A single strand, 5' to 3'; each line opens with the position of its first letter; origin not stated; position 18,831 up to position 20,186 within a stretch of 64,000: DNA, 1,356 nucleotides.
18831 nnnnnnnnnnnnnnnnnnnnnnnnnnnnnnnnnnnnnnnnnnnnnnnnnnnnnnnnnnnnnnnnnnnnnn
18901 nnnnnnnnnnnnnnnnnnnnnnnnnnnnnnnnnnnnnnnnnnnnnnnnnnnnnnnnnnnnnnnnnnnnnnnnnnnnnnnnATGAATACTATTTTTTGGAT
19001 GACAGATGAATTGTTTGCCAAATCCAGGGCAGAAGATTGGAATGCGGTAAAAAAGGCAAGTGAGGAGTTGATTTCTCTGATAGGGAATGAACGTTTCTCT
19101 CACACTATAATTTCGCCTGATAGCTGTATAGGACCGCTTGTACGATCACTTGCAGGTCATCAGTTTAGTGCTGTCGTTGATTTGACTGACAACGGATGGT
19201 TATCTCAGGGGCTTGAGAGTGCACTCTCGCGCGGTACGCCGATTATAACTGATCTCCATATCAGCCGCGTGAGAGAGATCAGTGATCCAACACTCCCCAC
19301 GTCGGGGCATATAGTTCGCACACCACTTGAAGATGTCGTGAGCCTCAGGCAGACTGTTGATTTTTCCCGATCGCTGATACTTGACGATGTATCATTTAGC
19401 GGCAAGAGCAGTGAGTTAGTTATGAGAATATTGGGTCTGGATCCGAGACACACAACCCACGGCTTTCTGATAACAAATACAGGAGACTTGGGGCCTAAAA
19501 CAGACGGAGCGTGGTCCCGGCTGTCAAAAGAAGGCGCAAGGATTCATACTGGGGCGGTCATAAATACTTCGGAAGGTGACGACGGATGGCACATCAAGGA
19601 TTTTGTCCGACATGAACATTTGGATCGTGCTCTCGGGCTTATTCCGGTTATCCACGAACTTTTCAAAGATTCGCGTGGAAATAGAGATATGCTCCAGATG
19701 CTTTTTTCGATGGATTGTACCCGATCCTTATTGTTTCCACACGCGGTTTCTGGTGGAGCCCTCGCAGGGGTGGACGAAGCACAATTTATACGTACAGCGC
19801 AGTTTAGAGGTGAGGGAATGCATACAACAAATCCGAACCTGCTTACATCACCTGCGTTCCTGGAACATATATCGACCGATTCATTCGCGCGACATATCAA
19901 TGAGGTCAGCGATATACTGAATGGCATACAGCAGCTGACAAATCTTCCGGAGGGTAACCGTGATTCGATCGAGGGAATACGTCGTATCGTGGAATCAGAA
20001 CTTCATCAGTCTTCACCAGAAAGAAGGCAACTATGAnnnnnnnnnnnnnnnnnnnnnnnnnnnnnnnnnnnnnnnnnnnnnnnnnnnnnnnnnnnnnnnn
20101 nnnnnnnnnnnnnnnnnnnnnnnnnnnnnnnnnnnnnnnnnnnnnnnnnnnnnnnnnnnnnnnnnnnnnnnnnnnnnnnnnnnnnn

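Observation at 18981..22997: Translationally coupled PRTase-like / HAD phosphatase / IU-nucleoside hydrolase operon running into tyrS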

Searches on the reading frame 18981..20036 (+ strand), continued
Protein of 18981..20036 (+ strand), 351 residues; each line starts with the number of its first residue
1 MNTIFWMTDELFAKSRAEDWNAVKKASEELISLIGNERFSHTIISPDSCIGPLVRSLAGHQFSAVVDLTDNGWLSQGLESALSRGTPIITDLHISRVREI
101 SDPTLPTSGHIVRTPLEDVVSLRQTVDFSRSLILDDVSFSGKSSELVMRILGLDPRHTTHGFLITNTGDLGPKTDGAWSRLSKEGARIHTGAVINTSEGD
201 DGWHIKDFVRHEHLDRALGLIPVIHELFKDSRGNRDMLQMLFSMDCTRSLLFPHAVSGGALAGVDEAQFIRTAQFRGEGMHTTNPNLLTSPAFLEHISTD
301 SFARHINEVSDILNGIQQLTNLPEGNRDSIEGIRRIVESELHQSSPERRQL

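Call 85: find_encoding_contigs(protein=P0129, flank=8000, max_places=1)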
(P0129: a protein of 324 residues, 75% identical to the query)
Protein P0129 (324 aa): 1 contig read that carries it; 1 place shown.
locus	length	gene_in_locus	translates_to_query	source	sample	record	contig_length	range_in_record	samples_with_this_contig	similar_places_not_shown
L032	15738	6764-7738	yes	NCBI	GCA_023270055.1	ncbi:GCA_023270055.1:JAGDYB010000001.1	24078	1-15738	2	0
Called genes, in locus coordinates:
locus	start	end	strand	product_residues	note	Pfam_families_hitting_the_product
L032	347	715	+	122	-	PF00391:PEP-utilizers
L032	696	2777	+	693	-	PF04055:Radical_SAM, PF13353:Fer4_12 (weak)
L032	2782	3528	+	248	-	PF01326:PPDK_N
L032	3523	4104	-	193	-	-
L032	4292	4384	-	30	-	-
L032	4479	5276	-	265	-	PF13489:Methyltransf_23, PF01209:Ubie_methyltran, PF08241:Methyltransf_11, PF08242:Methyltransf_12, PF09445:Methyltransf_15 (weak), PF13649:Methyltransf_25, PF13847:Methyltransf_31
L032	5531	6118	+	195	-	-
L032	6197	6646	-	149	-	PF01037:AsnC_trans_reg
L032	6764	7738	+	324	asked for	-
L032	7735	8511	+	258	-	PF00702:Hydrolase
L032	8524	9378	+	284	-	PF00294:PfkB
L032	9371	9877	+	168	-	PF18306:LDcluster4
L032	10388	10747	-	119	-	-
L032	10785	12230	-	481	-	-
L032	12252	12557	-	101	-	-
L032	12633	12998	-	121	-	-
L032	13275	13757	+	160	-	-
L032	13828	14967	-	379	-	PF00579:tRNA-synt_1b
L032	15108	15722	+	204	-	-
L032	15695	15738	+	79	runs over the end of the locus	-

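Call 88: search_protein_families(library=ncbifam, proteins=[L032:7735-8511:+, L032:8524-9378:+, L032:9371-9877:+, L032:13828-14967:-, L032:6197-6646:-, L032:5531-6118:+], max_evalue=0.001)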
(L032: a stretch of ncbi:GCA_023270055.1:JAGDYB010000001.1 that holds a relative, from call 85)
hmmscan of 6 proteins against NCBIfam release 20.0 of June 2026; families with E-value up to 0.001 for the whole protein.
L032:7735-8511:+ (258 aa): 4 families
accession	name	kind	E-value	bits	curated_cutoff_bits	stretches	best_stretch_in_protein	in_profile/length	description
TIGR02253.1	CTE7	subfamily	5e-11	42.8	169.75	1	1-207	1-220/221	TIGR02253 family HAD-type hydrolase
NF053830.1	RUBPPhHalo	equivalog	2.7e-10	40.3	330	1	62-211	85-234/234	ribulose-1,5-bisphosphate 5-phosphatase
TIGR01993.1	Pyr-5-nucltdase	equivalog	3.3e-08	33.6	142.9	1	4-182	2-183/183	pyrimidine 5'-nucleotidase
TIGR01668.1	YqeG_hyp_ppase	hypoth_equivalog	3.4e-05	23.4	89.1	0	140-206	91-162/170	YqeG family HAD IIIA-type phosphatase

L032:8524-9378:+ (284 aa): 18 families
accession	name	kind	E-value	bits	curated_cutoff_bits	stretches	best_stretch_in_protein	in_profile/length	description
TIGR02152.1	D_ribokin_bact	equivalog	2.1e-14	53.5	299.65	1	168-261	168-265/298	ribokinase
TIGR04382.1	myo_inos_iolC_N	equivalog_domain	7.2e-14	51.8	300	1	167-260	180-274/309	5-dehydro-2-deoxygluconokinase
NF006957.1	PRK09434.1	equivalog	9.5e-12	45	450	1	167-258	171-263/302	fructokinase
TIGR03168.1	1-PFK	subfamily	1.3e-10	40.7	216.4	1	173-261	174-267/305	hexose kinase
TIGR03828.1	pfkB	equivalog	3.3e-10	39.5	292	1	173-266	174-272/305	1-phosphofructokinase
NF007321.0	PRK09813.1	equivalog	1e-08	35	247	1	198-257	177-236/261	fructoselysine 6-kinase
NF040938.1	KDG_KDGal_kin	equivalog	3.4e-08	32.9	400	1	167-260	174-268/305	bifunctional 2-dehydro-3-deoxygluconokinase/2-dehydro-3-deoxygalactonokinase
NF008353.0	PRK11142.1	equivalog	6.3e-08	32.5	341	1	170-254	173-262/307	ribokinase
NF041332.1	KDG_KDGal_kin_Halo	equivalog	7.3e-08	32.2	440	1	167-261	181-277/320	bifunctional 2-dehydro-3-deoxygluconokinase/2-dehydro-3-deoxygalactonokinase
NF053626.1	RibKinHalex1628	equivalog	1.3e-06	28.1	330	1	168-261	169-256/293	ATP-dependent ribose-1-phosphate kinase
NF049991.1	TagKinase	equivalog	1.4e-05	24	420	1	111-253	142-273/321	tagatose kinase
NF047869.1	myo_kin_aldol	exception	1.5e-05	23.5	600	1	153-268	185-304/586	bifunctional 5-dehydro-2-deoxygluconokinase/5-dehydro-2-deoxyphosphogluconate aldolase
NF041164.1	NucKinThplmales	equivalog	4.6e-05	22.8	450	1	168-252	166-248/295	nucleoside kinase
NF041134.1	R1P_kin_Thcocales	equivalog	5.1e-05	22.8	500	0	16-252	27-239/291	ADP-dependent ribose-1-phosphate kinase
NF004398.0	PRK05756.1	equivalog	0.00023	20.6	292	1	170-278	134-256/287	pyridoxal kinase PdxY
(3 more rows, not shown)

L032:9371-9877:+ (168 aa): 1 family
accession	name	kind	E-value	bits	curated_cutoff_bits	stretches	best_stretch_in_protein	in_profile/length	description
TIGR00725.1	TIGR00725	hypoth_equivalog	3.4e-08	33.1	106.9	1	1-129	1-123/159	TIGR00725 family protein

L032:13828-14967:- (379 aa): 9 families
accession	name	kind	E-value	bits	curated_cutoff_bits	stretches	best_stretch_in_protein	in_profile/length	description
NF008924.0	PRK12285.1-1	equivalog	1.3e-181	603.9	644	1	3-377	4-379/381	tryptophan--tRNA ligase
NF008927.0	PRK12285.1-4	equivalog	1.5e-157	524.6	478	1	3-376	5-382/385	tryptophan--tRNA ligase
TIGR00233.1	trpS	equivalog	1e-85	287.9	176.75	1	71-377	2-318/328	tryptophan--tRNA ligase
NF008925.0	PRK12285.1-2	equivalog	7.2e-79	265.4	451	1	6-364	2-361/365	tryptophan--tRNA ligase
NF008926.0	PRK12285.1-3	equivalog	1.1e-65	222.2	320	2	5-231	4-229/429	tryptophan--tRNA ligase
NF008928.0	PRK12285.1-5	equivalog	1.5e-44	152.5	891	2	3-241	29-263/530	tryptophan--tRNA ligase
NF006330.0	PRK08560.1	equivalog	4.4e-25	88.4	220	1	64-277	25-247/342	tyrosine--tRNA ligase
TIGR00234.1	tyrS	equivalog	2.5e-06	26.8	113.8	1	59-160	23-133/406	tyrosine--tRNA ligase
NF008922.0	PRK12283.1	equivalog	1.4e-05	24.2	572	0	75-155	7-85/400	tryptophan--tRNA ligase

L032:6197-6646:- (149 aa): 7 families
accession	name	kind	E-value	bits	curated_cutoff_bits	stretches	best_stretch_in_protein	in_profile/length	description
NF041395.1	TranRegLrpA1_Halo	equivalog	1.6e-09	37.9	250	1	21-132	22-131/142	HTH-type transcriptional regulator LrpA1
NF041396.1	TranRegLrp_Halo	equivalog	1.9e-08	34.3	190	1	3-136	5-134/149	HTH-type transcriptional regulator Lrp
NF040947.1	trans_reg_LysM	equivalog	4.3e-08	33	180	1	21-141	20-135/136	HTH-type transcriptional regulator LysM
NF008370.0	PRK11169.1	equivalog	9.3e-08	31.9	233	1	8-135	20-146/164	leucine-responsive transcriptional regulator Lrp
NF008384.0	PRK11179.1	equivalog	1.6e-07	31.2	227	1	21-140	26-144/153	transcriptional regulator AsnC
NF040820.1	trans_reg_LrpA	equivalog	8.2e-05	22.5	250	1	9-140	10-138/141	HTH-type transcriptional regulator LrpA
NF053758.1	ChrTpTrnRegChrS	equivalog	0.0001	22.1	250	1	3-143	14-151/158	chromate efflux transcriptional regulator ChrS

L032:5531-6118:+ (195 aa): 0 families
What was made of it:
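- A PfkB kinase joins the module in L032 (calls 85, 88).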

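Call 94: search_solved_structures(query=L011:5448-6200:+, max_evalue=10, show_alignments=2)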
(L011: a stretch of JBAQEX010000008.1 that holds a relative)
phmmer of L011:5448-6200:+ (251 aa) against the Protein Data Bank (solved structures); distinct sequences matched with E-value up to 10: 4.
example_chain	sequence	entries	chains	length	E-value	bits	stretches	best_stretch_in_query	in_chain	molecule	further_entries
1okr_A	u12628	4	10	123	0.16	14.9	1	197-245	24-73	METHICILLIN RESISTANCE REGULATORY PROTEIN MECI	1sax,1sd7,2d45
1sd6_A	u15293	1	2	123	0.16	14.9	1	197-245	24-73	Methicillin resistance regulatory protein mecI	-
6v4b_A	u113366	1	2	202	0.25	14.2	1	41-101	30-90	Neur_chan_LBD domain-containing protein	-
6v4a_A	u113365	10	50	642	1.5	11.7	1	41-101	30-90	Neur_chan_LBD domain-containing protein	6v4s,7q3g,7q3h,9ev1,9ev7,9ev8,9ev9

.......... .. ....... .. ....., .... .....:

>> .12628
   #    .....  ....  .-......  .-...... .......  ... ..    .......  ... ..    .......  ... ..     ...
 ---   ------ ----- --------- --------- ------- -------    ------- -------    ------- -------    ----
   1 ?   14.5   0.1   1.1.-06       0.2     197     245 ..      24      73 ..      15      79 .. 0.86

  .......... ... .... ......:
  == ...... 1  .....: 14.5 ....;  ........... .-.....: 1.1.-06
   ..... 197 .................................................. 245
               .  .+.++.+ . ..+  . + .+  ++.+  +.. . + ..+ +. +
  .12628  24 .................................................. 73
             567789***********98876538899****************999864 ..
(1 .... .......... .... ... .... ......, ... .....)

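Call 102: search_protein_families(library=padloc, proteins=[window:18981-20036:+, L005:7056-7580:+], max_evalue=0.01)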
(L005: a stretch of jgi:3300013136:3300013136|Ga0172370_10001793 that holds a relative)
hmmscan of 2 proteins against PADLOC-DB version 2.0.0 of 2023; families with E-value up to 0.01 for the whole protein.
window:18981-20036:+ (351 aa): 0 families

L005:7056-7580:+ (174 aa): 0 families
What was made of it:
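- On Anti-phage defence systems with PRTase or SLOG components: No PADLOC hit for X, HAD, NH or the SLOG4 partner (call 102).
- Tried and rejected: There were no PADLOC hits and the context is housekeeping (call 102).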

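Call 103: search_protein_families(alignment_id=A2, library=pfam, max_evalue=0.1)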
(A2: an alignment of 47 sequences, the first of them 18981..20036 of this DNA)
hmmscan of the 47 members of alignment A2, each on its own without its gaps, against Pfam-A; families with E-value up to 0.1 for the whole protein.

A. member 1, window:18981-20036:+ (351 aa): 0 families

B. families by the number of members that match (of 47 scanned): 6 families
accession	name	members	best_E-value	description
PF00156.33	Pribosyltran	13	0.00012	Phosphoribosyl transferase domain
PF00496.27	SBP_bac_5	1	0.027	Bacterial extracellular solute-binding proteins, family 5 Middle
PF03778.18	DUF321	1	0.03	Protein of unknown function (DUF321)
PF01610.23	DDE_Tnp_ISL3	1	0.031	Transposase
PF01075.23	Glyco_transf_9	1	0.048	Glycosyltransferase family 9 (heptosyltransferase)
PF18730.6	HEPN_Cthe2314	1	0.073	Cthe_2314-like HEPN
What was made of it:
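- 19374..19412 (+): PRPP/ribose-5-phosphate binding loop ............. (residues 132-144). 13 of 47 members weakly hit PF00156 (call 103).
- On Type I phosphoribosyltransferase superfamily: 13 of 47 relatives give weak PF00156 hits (best E 1.2e-4, call 103).
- Closest known: Type I phosphoribosyltransferases of the APRT/XPRT/OPRT group. Different: Only 13 of 47 relatives weakly hit PF00156 (best E 1e-4, call 103).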

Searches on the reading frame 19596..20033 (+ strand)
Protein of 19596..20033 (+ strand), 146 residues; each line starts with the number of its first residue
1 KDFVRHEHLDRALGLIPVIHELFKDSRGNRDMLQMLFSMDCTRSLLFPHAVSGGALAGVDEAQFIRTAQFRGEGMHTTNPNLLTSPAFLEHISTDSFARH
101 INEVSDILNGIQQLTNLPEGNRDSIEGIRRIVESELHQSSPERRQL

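Call 71: predict_structure(alignment_id=A4)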
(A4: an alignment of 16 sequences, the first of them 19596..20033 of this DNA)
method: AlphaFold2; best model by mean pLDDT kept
length: 146 residues; sequences in the alignment: 16
mean_pLDDT: 69.9   pTM: 0.54
mean pLDDT of the five models: 69.9, 66.6, 64.1, 63.8, 56.1
residues with pLDDT >= 90: 0; 70-90: 78; 50-70: 60; < 50: 8
segments of 3 or more residues with pLDDT < 50: 77-79, 143-146
pLDDT, mean of each block of 10 residues (from residue 1): 72 84 70 80 79 66 55 50 67 80 83 72 67 64 50
secondary structure, 60 per line:
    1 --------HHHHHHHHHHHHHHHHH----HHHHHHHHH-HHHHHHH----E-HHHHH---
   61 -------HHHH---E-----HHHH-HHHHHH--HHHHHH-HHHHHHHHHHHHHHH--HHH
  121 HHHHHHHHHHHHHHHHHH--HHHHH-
elements in order: H9-25 H30-38 H40-46 H53-57 H68-71 H81-84 H86-91 H94-99 H101-115 H118-138 H141-145
